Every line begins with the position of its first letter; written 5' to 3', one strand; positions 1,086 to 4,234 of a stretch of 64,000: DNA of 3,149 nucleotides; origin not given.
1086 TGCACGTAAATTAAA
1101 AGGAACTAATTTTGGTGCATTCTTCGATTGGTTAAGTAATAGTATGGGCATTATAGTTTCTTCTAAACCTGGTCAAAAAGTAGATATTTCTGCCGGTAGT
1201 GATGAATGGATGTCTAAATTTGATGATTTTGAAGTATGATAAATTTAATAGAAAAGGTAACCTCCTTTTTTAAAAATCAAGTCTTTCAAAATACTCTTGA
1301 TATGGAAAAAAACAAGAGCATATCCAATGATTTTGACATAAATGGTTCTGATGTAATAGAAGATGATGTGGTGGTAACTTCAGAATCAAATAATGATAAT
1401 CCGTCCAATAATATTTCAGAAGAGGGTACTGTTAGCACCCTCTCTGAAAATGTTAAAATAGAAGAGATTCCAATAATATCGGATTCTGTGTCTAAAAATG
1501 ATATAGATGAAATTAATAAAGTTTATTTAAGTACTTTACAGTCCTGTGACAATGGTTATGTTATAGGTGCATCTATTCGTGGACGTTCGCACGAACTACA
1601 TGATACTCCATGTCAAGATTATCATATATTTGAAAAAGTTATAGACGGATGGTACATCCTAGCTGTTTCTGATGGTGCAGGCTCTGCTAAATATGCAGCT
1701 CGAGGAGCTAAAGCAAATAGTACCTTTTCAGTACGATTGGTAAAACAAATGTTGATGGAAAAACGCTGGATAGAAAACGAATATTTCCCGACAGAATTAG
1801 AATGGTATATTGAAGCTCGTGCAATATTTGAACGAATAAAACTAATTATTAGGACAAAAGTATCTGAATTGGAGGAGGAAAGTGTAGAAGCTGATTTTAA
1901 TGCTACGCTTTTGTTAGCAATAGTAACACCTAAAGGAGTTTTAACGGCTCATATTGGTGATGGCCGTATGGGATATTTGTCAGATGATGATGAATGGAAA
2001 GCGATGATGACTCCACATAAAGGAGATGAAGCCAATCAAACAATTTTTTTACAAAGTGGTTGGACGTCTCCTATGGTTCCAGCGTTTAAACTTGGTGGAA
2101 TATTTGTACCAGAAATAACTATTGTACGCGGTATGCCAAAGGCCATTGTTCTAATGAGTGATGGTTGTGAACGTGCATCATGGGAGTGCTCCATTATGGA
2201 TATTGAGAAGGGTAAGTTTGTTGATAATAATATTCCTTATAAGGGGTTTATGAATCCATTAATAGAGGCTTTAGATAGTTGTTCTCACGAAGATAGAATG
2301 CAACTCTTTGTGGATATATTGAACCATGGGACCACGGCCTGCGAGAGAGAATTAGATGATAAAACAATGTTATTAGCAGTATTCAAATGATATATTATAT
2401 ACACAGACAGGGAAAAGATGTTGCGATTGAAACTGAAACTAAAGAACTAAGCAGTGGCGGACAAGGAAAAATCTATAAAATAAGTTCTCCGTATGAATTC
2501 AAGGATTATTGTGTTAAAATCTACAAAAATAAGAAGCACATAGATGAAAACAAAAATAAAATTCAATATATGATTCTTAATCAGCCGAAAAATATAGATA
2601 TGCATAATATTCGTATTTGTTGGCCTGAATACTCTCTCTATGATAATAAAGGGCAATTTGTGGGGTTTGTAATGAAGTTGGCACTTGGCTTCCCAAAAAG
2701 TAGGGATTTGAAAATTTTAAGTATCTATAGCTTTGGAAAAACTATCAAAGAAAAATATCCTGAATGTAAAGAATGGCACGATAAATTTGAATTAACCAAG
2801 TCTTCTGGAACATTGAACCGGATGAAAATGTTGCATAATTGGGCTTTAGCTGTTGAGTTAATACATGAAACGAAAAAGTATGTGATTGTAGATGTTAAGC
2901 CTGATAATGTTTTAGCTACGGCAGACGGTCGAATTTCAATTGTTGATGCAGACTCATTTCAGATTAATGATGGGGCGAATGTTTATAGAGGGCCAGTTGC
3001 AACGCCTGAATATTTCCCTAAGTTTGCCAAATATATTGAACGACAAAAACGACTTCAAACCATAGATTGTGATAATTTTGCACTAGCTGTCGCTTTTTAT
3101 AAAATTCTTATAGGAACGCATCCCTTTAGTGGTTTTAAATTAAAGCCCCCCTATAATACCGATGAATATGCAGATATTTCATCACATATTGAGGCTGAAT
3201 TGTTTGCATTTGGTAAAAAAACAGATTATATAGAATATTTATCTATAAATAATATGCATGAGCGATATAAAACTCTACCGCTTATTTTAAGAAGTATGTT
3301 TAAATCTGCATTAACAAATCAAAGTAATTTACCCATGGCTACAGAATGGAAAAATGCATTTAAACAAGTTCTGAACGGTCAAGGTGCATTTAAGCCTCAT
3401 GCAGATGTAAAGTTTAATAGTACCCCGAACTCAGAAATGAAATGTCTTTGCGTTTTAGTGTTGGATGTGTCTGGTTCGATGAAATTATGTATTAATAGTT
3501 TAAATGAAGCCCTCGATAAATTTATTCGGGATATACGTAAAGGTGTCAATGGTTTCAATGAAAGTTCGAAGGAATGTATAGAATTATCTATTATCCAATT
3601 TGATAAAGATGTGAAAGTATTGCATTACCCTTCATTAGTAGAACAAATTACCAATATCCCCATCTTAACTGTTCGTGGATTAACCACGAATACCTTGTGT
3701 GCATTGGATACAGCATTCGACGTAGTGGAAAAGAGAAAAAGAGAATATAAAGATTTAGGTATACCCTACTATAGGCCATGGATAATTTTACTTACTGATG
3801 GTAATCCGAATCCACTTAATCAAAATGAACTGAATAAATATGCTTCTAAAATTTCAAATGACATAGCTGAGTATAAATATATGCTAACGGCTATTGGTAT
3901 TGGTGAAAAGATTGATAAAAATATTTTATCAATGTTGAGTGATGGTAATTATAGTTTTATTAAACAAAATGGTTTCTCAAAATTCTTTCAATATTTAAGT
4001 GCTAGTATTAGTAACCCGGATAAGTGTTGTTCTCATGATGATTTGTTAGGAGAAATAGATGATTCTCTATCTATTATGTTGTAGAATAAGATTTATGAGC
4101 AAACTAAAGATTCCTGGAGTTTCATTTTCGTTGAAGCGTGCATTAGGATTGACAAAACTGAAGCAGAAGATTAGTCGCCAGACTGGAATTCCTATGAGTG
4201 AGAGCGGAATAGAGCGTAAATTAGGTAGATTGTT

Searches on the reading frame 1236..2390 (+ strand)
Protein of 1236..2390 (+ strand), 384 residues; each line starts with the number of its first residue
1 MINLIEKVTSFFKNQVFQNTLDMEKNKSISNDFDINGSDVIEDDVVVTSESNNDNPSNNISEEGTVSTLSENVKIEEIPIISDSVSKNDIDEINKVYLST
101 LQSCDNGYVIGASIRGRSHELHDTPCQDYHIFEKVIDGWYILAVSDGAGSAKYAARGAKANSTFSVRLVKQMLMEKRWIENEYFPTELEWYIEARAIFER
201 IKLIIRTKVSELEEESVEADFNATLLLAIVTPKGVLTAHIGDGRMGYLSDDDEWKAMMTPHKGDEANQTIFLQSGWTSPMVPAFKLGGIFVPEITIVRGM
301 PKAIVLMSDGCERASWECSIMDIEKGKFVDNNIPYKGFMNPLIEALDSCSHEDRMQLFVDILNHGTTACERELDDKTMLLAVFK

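Call 7: search_protein_families(library=padloc, proteins=[window:1236-2390:+], max_evalue=0.01)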
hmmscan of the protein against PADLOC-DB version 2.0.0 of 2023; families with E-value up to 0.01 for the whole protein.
window:1236-2390:+ (384 aa): 0 families

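Call 8: search_protein_families(library=ncbifam, proteins=[window:1236-2390:+], max_evalue=0.01)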
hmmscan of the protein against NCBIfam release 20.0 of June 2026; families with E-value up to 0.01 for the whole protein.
window:1236-2390:+ (384 aa): 1 family
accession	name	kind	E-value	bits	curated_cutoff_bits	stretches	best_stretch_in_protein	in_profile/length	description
NF033484.1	Stp1_PP2C_phos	equivalog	0.0013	18.3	230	1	127-255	12-123/232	Stp1/IreP family PP2C-type Ser/Thr phosphatase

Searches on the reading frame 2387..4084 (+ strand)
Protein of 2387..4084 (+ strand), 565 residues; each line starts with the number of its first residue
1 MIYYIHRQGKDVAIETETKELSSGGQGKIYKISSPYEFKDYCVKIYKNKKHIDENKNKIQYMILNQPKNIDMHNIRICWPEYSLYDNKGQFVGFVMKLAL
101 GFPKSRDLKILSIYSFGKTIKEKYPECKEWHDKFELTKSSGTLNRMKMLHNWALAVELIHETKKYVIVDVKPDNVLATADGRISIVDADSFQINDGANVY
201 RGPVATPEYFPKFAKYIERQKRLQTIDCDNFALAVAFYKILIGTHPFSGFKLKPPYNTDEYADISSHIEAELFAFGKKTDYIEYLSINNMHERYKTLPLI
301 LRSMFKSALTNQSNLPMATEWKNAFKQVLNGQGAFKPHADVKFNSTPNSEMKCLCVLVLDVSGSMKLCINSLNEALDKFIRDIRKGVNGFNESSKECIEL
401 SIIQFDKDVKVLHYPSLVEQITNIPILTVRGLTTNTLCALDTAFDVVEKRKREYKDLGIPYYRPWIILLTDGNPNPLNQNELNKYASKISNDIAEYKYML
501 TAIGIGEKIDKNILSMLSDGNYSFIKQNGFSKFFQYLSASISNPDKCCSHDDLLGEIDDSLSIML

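Call 7: search_protein_families(library=padloc, proteins=[window:2387-4084:+], max_evalue=0.01)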
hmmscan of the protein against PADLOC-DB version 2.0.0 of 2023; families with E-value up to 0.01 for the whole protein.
window:2387-4084:+ (565 aa): 9 families
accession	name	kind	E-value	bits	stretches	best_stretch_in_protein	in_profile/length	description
PDLC04054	PD-T4-6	-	1.7e-07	29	1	146-250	114-216/347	-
PDLC04053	PD-T4-6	-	1.6e-06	25.8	1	148-259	115-223/311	-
PDLC04047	PD-T4-6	-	2.3e-06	24.9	1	146-250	114-215/327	-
PDLC04138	mad6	-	3e-05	21.1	1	159-251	467-556/659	mads_6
PDLC04042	PD-T4-6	-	7.3e-05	20.5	1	147-250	113-215/292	-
PDLC04039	PD-T4-6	-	0.00023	18.3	1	146-249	117-217/458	-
PDLC04060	PD-T4-6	-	0.00033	17.7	1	146-249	111-211/486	-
PDLC04048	PD-T4-6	-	0.00042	17.8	1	147-249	115-214/354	-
PDLC04043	PD-T4-6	-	0.00073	16.7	1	153-249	125-219/452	-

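Call 8: search_protein_families(library=ncbifam, proteins=[window:2387-4084:+], max_evalue=0.01)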
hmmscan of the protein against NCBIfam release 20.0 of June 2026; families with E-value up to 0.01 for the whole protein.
window:2387-4084:+ (565 aa): 3 families
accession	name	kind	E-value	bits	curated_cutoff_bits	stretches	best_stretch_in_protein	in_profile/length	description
NF038150.1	lanthi_synth_IV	equivalog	3e-05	22.5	650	1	146-254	301-402/851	class IV lanthionine synthetase LanL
NF038151.1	lanthi_synth_III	equivalog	0.00035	19.1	575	1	145-248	338-430/833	class III lanthionine synthetase LanKC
NF047741.1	antiphage_MADS6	equivalog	0.0066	15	460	0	168-249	323-405/612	methylation-associated defense system protein kinase MAD6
